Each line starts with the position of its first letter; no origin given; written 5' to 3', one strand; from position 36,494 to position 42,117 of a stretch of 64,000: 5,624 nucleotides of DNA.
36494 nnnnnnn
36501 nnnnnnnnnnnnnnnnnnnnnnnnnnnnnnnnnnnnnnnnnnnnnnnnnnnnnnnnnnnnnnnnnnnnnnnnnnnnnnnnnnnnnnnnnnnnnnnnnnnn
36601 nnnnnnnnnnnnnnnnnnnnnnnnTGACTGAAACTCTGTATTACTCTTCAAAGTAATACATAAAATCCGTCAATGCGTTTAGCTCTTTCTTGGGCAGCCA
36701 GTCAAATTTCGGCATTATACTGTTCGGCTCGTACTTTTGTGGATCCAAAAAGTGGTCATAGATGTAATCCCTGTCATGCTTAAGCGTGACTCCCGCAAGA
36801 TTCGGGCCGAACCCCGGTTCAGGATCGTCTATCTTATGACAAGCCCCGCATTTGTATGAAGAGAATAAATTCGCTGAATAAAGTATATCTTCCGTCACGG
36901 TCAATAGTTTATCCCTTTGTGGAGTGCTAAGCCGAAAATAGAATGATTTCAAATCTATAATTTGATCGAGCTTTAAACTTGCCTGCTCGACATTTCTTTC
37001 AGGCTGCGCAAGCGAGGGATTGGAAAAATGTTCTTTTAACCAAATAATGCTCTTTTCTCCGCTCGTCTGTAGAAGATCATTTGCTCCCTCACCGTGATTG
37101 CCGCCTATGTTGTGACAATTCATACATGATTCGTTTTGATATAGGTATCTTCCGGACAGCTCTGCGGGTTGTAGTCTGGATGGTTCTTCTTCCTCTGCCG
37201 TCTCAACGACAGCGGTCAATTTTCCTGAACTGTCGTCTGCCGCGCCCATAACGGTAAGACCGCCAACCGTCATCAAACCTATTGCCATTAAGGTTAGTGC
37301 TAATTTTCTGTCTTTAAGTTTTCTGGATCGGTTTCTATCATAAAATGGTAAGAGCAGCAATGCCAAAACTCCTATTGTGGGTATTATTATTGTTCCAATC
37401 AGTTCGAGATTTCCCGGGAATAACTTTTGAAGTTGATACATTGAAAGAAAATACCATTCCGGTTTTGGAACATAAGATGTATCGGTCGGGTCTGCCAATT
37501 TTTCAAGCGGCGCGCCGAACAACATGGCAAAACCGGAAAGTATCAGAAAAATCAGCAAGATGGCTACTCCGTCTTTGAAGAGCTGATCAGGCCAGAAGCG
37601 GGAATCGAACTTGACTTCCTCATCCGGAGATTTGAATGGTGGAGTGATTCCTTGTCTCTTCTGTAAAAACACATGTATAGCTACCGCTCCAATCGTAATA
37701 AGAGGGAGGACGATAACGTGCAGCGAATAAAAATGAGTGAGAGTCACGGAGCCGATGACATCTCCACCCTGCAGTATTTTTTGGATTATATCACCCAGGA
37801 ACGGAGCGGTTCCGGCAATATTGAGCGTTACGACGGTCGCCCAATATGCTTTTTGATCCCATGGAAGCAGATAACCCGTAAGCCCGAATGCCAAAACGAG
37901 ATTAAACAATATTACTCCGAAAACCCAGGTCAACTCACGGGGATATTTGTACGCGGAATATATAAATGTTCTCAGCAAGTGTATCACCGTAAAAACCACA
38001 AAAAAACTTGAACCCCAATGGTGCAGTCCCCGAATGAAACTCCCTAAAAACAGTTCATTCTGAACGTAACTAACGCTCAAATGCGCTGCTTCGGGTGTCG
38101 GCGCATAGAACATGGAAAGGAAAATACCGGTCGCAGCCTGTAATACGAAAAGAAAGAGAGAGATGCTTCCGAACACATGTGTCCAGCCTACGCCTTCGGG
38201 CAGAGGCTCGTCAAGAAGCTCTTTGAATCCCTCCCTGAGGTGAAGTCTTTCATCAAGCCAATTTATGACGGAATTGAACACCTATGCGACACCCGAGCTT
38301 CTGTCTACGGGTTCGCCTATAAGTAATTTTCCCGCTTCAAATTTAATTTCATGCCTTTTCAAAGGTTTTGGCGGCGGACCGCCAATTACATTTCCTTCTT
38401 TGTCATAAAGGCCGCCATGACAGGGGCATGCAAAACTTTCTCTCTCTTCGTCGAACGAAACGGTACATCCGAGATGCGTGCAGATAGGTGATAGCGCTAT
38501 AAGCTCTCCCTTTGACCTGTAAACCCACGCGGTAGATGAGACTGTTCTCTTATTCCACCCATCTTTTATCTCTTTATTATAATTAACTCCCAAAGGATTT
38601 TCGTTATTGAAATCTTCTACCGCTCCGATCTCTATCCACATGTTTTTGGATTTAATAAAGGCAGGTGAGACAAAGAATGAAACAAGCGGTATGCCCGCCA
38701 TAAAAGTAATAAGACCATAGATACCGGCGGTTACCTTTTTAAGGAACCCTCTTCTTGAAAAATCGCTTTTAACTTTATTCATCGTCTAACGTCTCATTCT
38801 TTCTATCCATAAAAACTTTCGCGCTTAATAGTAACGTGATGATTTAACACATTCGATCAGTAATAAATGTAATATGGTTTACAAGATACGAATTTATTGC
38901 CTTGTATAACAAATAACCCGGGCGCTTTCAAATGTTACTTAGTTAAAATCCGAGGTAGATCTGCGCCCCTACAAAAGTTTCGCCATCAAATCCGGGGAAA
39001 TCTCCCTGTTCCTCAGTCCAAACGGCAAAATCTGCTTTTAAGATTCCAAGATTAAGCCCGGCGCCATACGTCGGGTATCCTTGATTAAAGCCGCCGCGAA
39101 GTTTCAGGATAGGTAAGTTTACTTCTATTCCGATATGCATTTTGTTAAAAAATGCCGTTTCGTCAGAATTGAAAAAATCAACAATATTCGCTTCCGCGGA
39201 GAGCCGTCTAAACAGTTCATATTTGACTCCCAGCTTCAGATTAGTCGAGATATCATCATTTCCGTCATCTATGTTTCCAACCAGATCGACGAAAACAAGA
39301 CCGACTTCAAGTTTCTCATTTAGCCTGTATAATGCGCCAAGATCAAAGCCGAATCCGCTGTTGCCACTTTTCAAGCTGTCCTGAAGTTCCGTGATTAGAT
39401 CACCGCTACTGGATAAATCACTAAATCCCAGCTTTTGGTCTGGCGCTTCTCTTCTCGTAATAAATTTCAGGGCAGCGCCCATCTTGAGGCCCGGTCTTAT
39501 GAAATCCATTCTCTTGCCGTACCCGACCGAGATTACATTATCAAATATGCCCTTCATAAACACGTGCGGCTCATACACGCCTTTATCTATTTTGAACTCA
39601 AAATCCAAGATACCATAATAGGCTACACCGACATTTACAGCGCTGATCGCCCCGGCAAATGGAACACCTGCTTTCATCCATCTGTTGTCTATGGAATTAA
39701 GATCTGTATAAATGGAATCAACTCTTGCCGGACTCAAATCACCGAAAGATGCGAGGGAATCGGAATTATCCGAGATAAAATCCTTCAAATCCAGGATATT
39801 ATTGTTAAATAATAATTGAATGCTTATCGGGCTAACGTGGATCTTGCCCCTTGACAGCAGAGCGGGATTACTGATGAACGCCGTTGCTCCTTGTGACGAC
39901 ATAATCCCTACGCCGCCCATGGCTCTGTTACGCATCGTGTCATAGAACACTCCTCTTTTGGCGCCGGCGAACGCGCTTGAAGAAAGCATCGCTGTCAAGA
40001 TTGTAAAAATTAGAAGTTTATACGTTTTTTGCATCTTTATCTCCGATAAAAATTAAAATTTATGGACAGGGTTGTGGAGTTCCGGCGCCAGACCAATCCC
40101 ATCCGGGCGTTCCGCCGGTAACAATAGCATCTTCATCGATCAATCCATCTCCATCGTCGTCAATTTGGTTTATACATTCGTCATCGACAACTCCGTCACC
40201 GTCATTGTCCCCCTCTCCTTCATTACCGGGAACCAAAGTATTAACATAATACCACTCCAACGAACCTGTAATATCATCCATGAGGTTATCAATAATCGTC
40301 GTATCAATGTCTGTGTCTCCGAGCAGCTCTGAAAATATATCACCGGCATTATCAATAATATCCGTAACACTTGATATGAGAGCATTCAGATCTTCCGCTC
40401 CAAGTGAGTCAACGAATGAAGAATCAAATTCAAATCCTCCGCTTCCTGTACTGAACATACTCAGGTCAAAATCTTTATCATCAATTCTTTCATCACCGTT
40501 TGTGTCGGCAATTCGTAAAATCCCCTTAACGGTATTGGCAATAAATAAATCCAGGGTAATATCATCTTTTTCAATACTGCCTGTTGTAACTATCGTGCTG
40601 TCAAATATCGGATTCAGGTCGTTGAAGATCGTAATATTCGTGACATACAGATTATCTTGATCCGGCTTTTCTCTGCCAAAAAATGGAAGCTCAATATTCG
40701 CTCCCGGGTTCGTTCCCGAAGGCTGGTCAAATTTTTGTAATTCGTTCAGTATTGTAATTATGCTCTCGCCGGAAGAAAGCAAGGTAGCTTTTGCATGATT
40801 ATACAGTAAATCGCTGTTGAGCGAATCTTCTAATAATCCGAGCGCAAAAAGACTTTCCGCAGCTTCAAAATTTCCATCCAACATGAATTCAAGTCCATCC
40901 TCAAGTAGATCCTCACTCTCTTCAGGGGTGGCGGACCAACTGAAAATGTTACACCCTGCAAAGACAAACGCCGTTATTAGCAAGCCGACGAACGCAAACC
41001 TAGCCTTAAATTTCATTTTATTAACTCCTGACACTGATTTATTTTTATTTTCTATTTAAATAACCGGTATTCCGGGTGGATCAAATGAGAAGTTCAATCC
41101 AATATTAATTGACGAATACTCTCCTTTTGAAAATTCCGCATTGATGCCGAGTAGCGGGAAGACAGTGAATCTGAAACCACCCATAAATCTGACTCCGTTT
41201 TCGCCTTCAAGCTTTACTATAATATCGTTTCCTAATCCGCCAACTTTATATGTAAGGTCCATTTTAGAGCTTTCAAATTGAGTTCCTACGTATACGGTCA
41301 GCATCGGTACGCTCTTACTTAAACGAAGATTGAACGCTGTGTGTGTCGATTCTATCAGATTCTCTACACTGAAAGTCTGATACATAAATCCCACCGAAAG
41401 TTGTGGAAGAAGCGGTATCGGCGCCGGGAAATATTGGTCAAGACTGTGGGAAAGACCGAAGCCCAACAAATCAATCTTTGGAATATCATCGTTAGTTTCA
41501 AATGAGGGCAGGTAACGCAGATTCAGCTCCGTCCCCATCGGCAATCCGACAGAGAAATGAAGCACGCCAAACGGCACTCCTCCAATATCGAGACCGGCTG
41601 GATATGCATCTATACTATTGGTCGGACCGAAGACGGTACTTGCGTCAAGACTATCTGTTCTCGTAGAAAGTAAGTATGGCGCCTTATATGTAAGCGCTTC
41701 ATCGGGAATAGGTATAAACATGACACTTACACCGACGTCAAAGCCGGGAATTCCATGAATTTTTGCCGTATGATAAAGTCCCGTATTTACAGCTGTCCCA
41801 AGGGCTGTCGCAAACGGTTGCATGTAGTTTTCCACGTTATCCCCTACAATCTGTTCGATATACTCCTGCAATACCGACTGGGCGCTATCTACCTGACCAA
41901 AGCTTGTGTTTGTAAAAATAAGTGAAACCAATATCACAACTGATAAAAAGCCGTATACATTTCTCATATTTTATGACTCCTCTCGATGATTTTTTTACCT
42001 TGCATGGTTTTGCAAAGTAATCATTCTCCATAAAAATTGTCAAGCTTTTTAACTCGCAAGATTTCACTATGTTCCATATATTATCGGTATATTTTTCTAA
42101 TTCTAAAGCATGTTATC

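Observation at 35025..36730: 121-bp imperfect direct repeats duplicating the 3' end of the cytochrome b/c gene bracket the islet (attL/attR-like) with no integrase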

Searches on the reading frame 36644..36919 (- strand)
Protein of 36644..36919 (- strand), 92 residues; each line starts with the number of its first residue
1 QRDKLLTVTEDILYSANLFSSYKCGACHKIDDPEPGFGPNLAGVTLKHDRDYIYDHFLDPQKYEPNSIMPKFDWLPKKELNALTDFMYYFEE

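Call 15: find_related_loci(query=window:36644-36919:-, collection=metagenome_contigs, flank=10000)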
Query seq(92 aa) (92 aa) in metagenome_contigs; peptide patterns used: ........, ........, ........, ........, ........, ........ (x = any residue, [..] = any of these).
169 stretches matched a pattern; 2 encode a relative of the query (tblastn E <= 1e-3); 2 distinct loci.
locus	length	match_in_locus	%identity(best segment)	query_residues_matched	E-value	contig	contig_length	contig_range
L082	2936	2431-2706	82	1-92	8e-53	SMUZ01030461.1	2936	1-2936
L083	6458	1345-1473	42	38-80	7e-9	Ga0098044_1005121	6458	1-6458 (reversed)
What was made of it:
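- Tried and rejected: It gave only one short useful contig (call 15).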

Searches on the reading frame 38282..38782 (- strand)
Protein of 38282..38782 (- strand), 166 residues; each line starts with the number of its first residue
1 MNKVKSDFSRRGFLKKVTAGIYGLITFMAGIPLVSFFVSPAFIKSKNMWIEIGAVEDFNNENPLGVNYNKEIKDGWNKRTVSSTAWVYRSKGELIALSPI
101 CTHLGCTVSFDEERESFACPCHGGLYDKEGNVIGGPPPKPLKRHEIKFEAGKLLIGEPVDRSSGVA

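Call 5: search_protein_families(library=pfam, proteins=[window:38282-38782:-], max_evalue=0.01)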
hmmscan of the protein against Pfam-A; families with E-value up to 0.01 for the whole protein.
window:38282-38782:- (166 aa): 2 families
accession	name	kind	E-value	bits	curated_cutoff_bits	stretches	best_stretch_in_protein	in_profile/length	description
PF00355.32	Rieske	-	7.9e-14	51.8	20.3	1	49-143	2-86/88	Rieske [2Fe-2S] domain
PF25471.1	TM_PetC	-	0.00017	21.7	37.1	1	6-41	5-40/48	Iron-sulfur subunit PetC transmembrane anchor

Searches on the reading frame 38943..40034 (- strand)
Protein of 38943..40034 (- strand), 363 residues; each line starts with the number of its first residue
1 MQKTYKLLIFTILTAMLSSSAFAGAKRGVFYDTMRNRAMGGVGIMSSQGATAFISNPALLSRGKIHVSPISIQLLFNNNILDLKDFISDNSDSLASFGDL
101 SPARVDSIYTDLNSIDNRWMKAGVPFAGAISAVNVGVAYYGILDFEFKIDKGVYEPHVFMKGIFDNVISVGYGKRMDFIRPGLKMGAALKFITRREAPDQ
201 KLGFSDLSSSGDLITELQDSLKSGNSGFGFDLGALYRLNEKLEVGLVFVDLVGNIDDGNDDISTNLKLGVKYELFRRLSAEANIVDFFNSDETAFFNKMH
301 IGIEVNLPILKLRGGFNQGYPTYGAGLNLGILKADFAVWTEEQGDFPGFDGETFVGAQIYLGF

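Call 60: search_protein_families(library=pfam, proteins=[window:38943-40034:-], max_evalue=0.0001)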
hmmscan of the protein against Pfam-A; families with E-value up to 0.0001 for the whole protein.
window:38943-40034:- (363 aa): 2 families
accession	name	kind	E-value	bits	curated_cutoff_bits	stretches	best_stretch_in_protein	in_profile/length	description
PF13729.12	TraF_2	-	5.9e-06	26.1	25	1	56-282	4-250/264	F plasmid transfer operon, TraF, protein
PF18990.6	DUF5723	-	7.1e-05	23.1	26.8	0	215-251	201-237/376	Family of unknown function (DUF5723)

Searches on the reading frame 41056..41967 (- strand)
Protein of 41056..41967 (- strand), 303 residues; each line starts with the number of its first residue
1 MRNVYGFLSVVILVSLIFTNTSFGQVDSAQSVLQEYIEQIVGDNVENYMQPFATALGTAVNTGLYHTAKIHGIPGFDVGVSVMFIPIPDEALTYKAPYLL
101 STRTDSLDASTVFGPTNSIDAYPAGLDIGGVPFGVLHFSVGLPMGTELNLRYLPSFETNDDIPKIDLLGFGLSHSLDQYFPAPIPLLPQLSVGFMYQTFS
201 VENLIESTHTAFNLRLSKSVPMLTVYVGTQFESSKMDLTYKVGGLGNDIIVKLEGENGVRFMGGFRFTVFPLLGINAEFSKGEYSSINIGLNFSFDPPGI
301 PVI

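Call 58: search_protein_families(library=pfam, proteins=[window:41056-41967:-], max_evalue=0.0001)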
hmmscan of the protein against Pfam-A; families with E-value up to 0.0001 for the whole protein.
window:41056-41967:- (303 aa): 1 family
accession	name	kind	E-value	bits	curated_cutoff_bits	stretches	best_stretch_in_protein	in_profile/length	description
PF20230.4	DUF6588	-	6.2e-49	167.3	27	1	2-295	2-319/319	Family of unknown function (DUF6588)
